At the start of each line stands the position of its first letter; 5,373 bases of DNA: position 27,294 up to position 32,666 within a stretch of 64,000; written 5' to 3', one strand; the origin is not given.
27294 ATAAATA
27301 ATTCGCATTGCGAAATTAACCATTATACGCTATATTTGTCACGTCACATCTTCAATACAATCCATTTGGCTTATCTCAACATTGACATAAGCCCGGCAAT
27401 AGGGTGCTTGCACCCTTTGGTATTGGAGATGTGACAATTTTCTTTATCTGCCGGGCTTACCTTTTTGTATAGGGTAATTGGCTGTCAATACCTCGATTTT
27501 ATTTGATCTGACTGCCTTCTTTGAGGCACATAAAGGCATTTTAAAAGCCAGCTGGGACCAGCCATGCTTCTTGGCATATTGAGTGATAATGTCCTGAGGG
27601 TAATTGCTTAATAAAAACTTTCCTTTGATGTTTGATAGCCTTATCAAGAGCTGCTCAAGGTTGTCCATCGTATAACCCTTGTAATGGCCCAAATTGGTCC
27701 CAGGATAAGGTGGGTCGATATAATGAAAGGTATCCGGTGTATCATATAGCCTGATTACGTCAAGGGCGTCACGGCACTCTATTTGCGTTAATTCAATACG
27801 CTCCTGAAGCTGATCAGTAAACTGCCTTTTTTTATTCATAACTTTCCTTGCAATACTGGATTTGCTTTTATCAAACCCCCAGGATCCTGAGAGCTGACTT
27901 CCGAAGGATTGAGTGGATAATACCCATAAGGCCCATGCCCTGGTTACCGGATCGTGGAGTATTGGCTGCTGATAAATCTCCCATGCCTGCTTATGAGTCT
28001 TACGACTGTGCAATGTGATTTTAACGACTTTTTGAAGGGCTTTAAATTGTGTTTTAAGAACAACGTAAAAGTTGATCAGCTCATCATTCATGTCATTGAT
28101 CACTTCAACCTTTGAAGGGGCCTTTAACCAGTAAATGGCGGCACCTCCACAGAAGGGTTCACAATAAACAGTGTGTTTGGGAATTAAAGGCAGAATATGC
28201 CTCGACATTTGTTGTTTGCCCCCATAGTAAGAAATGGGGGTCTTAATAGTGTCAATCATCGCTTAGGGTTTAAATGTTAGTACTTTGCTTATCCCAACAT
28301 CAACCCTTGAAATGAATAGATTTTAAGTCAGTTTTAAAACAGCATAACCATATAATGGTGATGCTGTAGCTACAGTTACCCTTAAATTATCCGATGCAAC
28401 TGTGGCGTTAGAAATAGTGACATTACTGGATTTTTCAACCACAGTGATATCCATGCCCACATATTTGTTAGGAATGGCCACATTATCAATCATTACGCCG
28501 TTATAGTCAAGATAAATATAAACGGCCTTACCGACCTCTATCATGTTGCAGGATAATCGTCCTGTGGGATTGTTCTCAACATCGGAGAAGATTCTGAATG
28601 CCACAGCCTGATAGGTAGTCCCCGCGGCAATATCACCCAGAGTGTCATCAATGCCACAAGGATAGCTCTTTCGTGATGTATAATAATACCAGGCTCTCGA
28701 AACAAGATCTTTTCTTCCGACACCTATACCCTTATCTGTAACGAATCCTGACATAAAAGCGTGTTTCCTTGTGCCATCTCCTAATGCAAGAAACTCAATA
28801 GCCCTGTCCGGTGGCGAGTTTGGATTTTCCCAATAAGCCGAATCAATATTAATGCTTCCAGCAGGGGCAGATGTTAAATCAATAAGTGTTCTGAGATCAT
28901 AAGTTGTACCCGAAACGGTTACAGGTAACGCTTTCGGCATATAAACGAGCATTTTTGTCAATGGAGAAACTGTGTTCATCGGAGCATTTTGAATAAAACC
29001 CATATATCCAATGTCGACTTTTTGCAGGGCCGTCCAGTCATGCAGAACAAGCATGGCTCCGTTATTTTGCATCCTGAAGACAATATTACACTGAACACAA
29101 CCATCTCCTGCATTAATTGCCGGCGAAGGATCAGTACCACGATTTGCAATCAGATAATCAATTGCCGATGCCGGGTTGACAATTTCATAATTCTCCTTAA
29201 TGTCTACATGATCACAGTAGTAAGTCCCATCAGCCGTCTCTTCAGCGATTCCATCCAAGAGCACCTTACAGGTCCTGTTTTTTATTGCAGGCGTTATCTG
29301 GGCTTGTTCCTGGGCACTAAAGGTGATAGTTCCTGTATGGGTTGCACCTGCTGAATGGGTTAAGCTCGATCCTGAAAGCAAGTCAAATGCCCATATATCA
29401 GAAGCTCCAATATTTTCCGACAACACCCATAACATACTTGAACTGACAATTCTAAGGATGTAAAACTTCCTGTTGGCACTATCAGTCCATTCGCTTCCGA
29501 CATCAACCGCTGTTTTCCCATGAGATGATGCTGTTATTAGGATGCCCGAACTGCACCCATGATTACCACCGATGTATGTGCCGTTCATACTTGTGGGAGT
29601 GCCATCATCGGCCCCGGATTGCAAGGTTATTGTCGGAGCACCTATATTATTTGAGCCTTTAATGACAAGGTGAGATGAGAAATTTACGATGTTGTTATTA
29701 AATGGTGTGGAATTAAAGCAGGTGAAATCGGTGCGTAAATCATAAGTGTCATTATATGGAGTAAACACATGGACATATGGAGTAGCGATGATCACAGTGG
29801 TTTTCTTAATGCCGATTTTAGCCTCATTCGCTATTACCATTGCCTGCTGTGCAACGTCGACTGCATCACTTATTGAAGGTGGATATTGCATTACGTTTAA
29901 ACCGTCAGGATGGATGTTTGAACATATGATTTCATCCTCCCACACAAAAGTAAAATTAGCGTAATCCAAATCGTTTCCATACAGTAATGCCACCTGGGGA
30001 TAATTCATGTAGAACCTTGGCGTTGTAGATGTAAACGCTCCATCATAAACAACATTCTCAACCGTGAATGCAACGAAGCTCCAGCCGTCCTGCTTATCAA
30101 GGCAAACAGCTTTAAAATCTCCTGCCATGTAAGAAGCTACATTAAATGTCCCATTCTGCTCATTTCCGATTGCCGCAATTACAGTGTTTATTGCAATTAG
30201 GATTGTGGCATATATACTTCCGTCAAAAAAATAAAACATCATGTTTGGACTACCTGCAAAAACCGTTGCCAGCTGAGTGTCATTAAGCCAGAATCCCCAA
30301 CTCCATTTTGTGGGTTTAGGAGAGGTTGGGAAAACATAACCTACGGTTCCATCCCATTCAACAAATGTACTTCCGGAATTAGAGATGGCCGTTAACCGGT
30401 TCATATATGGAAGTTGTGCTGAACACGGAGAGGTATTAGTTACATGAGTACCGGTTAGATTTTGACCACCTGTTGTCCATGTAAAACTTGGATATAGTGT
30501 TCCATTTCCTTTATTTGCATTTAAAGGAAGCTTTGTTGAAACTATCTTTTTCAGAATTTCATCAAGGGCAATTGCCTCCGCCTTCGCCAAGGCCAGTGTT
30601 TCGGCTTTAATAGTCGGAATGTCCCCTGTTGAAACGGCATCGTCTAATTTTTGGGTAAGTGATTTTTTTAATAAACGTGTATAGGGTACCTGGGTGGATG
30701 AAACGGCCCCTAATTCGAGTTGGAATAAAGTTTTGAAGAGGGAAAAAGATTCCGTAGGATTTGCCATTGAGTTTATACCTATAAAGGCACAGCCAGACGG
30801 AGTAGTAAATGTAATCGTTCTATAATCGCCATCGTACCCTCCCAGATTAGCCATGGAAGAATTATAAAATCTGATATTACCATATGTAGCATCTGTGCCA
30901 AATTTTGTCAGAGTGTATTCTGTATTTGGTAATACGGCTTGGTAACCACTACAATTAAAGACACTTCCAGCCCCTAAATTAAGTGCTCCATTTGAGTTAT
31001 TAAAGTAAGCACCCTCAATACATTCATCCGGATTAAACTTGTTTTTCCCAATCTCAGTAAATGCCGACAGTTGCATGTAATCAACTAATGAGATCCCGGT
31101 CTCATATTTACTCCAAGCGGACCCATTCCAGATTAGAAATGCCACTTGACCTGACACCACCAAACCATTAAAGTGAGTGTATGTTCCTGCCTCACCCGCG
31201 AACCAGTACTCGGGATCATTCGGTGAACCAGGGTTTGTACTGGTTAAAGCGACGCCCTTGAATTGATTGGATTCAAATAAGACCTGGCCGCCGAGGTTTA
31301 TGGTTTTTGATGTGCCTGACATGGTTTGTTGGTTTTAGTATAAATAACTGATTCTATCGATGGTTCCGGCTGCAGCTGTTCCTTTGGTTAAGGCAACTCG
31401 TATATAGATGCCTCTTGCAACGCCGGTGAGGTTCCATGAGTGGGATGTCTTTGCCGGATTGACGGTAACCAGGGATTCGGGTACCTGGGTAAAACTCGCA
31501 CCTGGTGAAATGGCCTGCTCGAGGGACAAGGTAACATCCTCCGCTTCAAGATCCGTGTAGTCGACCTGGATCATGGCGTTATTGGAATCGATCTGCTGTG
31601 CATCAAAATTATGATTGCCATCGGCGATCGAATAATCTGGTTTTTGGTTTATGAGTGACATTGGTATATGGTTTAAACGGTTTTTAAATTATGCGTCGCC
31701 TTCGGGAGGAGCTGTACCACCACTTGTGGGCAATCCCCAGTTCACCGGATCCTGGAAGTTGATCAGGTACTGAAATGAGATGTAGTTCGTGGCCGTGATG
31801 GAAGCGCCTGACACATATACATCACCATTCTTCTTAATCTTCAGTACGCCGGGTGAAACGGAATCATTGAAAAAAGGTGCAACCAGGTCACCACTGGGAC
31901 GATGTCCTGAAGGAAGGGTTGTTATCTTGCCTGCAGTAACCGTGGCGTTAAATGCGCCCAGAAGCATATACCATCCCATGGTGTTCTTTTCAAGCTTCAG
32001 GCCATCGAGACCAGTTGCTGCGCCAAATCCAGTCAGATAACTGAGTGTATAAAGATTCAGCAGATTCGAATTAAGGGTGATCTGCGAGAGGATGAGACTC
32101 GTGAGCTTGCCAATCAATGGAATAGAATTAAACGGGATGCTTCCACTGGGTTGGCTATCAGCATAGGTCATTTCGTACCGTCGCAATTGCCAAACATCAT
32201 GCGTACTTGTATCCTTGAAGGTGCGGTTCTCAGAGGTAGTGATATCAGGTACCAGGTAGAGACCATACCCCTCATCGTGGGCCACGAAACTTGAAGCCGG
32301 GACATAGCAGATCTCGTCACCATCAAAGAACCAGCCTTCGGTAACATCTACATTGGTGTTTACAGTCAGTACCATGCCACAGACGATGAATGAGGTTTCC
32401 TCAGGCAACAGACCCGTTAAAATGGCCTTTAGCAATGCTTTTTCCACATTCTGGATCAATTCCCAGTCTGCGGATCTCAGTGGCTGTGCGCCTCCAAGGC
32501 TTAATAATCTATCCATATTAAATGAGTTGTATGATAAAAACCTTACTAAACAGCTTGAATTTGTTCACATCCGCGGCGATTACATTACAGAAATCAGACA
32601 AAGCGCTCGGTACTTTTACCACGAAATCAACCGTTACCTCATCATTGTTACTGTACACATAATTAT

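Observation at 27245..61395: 34.1-kb Mu-like transposable prophage caught inside an AAA-ATPase gene with a 5-bp target duplication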

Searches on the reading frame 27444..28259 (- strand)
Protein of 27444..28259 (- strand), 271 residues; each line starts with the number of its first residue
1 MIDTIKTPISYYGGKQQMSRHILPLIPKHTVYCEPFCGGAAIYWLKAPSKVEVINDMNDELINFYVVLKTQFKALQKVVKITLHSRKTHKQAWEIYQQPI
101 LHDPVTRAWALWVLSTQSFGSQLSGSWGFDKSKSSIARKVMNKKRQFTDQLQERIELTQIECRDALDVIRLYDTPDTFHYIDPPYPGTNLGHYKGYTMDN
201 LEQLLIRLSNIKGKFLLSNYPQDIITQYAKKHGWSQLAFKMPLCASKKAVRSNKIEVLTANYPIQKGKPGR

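Call 15: search_protein_families(library=phrogs, proteins=[window:27444-28259:-], max_evalue=0.001)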
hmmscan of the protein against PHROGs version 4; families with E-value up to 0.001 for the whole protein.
window:27444-28259:- (271 aa): 5 families
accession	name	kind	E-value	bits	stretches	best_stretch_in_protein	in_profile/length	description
phrog_56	-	other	8.6e-60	204.7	1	3-266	59-327/647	DNA methyltransferase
phrog_13242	-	unknown function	1.5e-20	74.6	1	12-219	32-229/450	-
phrog_1996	-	other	3.3e-20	73.5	1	136-265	16-144/150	DNA methyltransferase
phrog_23217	-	unknown function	1.9e-10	41.9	1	5-67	3-65/109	-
phrog_26700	-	unknown function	2.5e-08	33.9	1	8-89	8-90/552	-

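Call 84: search_protein_families(library=pfam, proteins=[window:27444-28259:-], max_evalue=0.01)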
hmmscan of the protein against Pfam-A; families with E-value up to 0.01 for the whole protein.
window:27444-28259:- (271 aa): 1 family
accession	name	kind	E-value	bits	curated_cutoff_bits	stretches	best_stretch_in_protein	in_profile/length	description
PF02086.21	MethyltransfD12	-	4.7e-24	85.9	22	1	11-220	1-230/253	D12 class N6 adenine-specific DNA methyltransferase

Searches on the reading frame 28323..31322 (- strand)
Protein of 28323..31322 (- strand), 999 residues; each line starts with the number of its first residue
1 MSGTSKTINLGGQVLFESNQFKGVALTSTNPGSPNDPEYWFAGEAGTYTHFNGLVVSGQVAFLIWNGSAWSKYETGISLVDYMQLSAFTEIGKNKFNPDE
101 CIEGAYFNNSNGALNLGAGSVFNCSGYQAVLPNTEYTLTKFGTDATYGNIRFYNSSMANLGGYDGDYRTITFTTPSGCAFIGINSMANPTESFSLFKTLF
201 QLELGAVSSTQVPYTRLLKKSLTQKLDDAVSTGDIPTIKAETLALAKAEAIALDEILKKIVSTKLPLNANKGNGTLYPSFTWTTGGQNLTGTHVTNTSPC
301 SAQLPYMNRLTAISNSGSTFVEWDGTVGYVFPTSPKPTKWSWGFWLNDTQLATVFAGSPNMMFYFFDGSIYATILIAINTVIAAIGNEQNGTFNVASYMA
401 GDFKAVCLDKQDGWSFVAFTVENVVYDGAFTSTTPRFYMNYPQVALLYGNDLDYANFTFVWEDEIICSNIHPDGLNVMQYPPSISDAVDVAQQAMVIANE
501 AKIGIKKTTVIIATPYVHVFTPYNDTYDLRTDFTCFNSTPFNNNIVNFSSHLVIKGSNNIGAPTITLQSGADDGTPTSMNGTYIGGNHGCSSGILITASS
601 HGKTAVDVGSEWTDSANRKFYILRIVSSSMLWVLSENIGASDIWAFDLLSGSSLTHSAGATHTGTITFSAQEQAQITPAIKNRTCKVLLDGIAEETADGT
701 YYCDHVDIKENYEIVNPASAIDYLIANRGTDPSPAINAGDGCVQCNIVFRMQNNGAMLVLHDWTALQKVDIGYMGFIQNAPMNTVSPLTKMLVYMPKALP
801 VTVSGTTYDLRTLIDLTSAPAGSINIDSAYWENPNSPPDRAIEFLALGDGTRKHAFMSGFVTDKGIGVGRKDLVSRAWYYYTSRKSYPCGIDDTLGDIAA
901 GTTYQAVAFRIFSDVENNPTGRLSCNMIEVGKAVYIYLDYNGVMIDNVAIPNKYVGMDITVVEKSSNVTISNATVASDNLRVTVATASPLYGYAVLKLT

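Call 15: search_protein_families(library=phrogs, proteins=[window:28323-31322:-], max_evalue=0.001)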
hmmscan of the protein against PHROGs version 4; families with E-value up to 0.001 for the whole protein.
window:28323-31322:- (999 aa): 1 family
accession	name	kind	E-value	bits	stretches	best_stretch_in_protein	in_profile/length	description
phrog_36068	-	unknown function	7e-17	61.5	1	18-238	41-266/1258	-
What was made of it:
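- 28323..31322 (-): 999-aa tail-fibre-like protein. call 15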

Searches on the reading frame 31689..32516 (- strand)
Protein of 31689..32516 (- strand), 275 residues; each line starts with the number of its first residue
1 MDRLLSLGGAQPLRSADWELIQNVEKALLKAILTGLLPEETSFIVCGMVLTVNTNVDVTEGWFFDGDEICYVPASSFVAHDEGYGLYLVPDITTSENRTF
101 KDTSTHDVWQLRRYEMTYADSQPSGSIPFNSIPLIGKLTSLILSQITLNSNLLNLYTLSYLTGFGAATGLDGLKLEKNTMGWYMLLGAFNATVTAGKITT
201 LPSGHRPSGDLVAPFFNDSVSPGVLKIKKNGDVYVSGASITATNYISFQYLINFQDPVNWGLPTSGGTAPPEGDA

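Call 15: search_protein_families(library=phrogs, proteins=[window:31689-32516:-], max_evalue=0.001)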
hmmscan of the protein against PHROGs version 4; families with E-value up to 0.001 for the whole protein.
window:31689-32516:- (275 aa): 1 family
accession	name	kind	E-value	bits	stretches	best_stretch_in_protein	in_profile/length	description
phrog_3639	-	tail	7.1e-05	23.1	1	187-253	400-474/474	minor tail protein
